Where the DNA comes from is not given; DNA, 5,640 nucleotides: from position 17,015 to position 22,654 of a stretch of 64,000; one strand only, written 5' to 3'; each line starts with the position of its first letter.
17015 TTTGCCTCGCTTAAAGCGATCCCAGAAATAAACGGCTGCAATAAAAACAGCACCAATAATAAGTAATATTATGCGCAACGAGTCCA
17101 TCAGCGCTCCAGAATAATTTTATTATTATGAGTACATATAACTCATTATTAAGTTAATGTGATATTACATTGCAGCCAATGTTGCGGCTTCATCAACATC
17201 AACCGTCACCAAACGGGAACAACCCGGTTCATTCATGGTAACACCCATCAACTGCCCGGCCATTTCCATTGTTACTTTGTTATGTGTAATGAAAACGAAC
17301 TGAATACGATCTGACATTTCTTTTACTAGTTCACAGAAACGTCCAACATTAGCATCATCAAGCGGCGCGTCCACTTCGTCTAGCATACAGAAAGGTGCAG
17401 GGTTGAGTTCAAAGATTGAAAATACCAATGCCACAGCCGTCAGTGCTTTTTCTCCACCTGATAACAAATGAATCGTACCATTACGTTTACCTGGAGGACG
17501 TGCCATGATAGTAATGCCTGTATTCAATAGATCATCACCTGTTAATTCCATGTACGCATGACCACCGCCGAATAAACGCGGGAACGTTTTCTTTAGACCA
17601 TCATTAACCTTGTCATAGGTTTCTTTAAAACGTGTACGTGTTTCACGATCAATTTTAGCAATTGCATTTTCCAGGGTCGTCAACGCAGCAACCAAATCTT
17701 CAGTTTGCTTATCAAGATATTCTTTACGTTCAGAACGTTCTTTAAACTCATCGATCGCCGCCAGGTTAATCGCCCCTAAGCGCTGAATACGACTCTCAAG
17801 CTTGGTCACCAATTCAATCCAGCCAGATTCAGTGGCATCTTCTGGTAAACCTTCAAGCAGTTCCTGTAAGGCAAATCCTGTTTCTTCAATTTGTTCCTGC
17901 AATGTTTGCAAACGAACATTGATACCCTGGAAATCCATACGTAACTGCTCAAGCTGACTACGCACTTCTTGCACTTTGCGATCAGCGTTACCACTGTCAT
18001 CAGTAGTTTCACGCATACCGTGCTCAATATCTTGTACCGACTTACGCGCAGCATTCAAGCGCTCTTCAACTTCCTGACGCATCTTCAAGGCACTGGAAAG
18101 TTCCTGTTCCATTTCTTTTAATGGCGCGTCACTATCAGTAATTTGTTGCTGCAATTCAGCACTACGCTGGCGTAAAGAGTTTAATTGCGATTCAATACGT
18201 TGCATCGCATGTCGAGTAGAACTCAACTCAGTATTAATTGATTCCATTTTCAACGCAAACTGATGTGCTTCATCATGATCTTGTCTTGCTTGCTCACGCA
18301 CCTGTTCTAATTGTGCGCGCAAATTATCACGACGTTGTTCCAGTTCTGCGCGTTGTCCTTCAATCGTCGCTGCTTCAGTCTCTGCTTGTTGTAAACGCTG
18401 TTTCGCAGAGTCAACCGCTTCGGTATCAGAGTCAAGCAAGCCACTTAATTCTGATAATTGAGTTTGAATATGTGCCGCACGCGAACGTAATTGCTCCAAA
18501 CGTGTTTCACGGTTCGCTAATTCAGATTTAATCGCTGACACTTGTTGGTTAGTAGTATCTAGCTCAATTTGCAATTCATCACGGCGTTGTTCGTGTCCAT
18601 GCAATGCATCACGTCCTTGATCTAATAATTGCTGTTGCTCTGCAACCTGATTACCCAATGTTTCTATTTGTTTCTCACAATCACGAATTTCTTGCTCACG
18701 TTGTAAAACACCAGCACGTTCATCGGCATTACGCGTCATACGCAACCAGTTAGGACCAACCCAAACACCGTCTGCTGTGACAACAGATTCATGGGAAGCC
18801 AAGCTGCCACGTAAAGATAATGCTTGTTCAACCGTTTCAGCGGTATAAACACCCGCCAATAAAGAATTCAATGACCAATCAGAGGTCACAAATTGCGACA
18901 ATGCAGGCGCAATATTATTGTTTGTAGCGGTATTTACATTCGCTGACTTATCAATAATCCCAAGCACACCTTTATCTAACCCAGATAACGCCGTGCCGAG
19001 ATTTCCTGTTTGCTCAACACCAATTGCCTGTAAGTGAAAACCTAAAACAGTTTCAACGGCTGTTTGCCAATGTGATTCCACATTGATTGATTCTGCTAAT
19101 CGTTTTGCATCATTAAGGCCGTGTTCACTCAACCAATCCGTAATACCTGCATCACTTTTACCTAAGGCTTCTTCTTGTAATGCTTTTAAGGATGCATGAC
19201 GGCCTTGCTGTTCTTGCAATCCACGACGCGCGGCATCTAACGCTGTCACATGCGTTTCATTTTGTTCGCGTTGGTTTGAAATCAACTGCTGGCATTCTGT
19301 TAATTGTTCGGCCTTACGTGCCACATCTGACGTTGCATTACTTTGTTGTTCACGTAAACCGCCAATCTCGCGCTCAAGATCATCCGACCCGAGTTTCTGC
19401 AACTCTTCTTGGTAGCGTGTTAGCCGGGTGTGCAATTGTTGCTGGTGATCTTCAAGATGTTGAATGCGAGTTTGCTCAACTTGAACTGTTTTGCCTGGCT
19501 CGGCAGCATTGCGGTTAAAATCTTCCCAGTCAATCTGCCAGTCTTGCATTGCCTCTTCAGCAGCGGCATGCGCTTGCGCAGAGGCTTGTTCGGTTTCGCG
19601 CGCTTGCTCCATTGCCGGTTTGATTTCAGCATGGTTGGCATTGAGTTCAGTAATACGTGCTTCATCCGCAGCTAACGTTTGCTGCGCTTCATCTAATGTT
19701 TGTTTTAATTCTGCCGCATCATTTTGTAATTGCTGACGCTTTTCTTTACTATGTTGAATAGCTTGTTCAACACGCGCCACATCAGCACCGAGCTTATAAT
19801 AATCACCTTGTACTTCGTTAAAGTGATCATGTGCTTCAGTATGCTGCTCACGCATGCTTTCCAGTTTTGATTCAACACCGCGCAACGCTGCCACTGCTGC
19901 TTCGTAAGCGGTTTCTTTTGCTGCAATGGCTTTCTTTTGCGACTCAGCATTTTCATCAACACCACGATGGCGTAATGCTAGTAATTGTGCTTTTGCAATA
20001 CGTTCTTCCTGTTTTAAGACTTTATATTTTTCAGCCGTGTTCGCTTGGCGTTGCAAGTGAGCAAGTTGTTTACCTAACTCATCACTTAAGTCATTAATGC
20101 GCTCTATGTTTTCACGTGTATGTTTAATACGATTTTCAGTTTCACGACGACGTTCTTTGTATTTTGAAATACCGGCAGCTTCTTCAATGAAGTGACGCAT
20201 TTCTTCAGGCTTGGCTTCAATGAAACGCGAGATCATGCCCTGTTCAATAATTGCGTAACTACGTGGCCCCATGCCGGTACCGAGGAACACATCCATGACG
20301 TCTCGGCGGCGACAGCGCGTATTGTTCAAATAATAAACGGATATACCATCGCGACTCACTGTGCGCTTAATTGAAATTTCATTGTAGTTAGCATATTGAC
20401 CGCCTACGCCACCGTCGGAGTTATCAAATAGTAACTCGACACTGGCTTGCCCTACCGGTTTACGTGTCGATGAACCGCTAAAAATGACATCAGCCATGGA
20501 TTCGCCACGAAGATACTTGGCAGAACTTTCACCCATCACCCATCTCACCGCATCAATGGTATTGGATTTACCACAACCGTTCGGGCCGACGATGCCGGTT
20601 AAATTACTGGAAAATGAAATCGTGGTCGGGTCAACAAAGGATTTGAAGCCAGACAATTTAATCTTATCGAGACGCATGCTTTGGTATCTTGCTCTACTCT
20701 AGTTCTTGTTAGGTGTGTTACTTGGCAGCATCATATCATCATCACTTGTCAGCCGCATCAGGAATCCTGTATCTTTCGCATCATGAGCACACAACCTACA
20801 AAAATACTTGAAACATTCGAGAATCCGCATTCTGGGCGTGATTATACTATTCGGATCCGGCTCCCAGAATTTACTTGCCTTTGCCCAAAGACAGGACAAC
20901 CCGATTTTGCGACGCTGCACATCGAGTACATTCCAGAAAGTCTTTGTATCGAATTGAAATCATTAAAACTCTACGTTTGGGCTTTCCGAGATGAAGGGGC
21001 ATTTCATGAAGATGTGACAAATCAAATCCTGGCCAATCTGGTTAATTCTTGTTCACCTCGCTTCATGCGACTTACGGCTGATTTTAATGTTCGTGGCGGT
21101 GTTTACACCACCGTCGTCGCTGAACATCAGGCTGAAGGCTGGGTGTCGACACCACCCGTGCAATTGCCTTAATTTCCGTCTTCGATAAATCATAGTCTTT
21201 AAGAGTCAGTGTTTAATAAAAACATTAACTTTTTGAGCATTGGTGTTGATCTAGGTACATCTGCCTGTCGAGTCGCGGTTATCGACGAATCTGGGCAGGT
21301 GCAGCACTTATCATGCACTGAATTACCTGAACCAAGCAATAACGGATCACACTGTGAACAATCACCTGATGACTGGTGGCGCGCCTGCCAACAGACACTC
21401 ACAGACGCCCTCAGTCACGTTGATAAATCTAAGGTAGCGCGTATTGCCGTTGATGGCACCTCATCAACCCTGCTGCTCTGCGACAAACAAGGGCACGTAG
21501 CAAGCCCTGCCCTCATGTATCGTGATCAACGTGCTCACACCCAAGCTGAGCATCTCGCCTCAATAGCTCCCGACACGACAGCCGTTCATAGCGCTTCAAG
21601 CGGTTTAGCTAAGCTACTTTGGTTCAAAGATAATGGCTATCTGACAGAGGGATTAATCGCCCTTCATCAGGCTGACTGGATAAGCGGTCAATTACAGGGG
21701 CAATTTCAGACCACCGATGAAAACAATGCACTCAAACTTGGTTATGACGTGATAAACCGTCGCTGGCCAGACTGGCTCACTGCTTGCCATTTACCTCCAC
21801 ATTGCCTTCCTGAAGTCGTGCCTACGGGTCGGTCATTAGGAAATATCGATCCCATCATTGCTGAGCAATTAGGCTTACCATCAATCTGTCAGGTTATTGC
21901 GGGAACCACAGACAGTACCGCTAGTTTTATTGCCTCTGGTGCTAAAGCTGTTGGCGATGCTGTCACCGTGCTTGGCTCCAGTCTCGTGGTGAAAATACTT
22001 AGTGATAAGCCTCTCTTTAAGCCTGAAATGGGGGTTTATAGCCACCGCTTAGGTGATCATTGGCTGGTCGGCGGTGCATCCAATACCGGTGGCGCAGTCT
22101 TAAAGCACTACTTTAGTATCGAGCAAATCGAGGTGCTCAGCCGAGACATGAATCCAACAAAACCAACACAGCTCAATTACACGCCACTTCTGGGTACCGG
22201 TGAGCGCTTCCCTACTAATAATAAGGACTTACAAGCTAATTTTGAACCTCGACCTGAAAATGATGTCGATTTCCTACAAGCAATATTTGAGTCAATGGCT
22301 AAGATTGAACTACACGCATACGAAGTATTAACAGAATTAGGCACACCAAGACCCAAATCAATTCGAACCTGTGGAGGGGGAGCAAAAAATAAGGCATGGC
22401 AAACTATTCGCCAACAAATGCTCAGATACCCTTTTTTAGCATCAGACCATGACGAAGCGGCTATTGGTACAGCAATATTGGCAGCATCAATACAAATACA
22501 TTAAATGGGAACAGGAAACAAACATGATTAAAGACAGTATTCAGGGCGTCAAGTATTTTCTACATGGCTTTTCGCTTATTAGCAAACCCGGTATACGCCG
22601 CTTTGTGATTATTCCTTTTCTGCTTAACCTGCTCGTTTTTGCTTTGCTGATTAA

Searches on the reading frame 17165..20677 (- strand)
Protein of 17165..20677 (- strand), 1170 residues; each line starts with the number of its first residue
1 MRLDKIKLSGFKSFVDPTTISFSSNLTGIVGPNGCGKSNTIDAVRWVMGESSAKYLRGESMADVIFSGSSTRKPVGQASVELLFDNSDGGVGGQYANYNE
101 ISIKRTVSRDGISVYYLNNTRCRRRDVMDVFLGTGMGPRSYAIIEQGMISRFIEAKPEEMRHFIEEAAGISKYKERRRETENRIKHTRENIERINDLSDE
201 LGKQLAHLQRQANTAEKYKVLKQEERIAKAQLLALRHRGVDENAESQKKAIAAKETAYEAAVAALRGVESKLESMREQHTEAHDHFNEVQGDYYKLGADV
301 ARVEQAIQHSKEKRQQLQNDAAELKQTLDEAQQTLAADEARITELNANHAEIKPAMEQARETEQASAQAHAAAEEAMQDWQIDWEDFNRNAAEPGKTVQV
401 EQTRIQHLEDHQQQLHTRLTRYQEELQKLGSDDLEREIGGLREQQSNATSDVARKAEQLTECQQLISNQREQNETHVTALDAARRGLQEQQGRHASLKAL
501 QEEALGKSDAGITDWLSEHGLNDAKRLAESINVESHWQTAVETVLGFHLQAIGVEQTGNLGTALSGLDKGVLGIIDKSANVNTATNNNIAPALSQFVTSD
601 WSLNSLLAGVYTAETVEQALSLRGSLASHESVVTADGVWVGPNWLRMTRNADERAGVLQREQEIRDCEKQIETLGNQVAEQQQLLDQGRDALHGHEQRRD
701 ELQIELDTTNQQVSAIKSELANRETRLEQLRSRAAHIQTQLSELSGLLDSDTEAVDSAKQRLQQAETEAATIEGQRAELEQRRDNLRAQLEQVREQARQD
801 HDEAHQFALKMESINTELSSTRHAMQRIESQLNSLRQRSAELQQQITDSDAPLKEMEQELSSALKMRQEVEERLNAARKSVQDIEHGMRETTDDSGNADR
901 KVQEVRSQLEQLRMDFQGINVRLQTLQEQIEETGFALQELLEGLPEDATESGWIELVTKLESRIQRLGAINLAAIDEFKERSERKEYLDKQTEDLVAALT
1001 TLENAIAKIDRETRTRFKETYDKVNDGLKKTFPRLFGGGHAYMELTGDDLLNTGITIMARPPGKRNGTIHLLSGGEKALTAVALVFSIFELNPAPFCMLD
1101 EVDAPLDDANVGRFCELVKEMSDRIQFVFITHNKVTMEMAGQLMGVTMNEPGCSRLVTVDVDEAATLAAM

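Call 54: search_protein_families(library=pfam, proteins=[window:17165-20677:-], max_evalue=0.00001)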
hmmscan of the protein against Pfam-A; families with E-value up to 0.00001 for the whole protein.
window:17165-20677:- (1170 aa): 5 families
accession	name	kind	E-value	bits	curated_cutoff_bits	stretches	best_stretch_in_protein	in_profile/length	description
PF02463.25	SMC_N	-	4.8e-61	206.4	40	1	3-1154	2-219/220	RecF/RecN/SMC N terminal domain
PF13175.12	AAA_15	-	1.9e-12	48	32.1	1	1-344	1-269/374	AAA ATPase domain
PF13304.12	AAA_21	-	5.4e-10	40.2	27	0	26-86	1-67/304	AAA domain, putative AbiEii toxin, Type IV TA system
PF06470.18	SMC_hinge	-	4.8e-09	37.1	22.5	1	525-622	6-115/116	SMC proteins Flexible Hinge Domain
PF13476.12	AAA_23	-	5.6e-09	37.4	27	1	5-328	1-197/201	AAA domain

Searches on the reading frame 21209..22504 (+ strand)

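Call 54: search_protein_families(library=pfam, proteins=[window:21209-22504:+], max_evalue=0.00001)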
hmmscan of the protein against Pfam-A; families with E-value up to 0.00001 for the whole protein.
window:21209-22504:+ (431 aa): 2 families
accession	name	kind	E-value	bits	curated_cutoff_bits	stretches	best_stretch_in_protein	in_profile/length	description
PF00370.27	FGGY_N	-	3.3e-29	102.6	28.8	1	11-240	3-243/245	FGGY family of carbohydrate kinases, N-terminal domain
PF02782.22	FGGY_C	-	1.8e-14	54.4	27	1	252-426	2-195/198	FGGY family of carbohydrate kinases, C-terminal domain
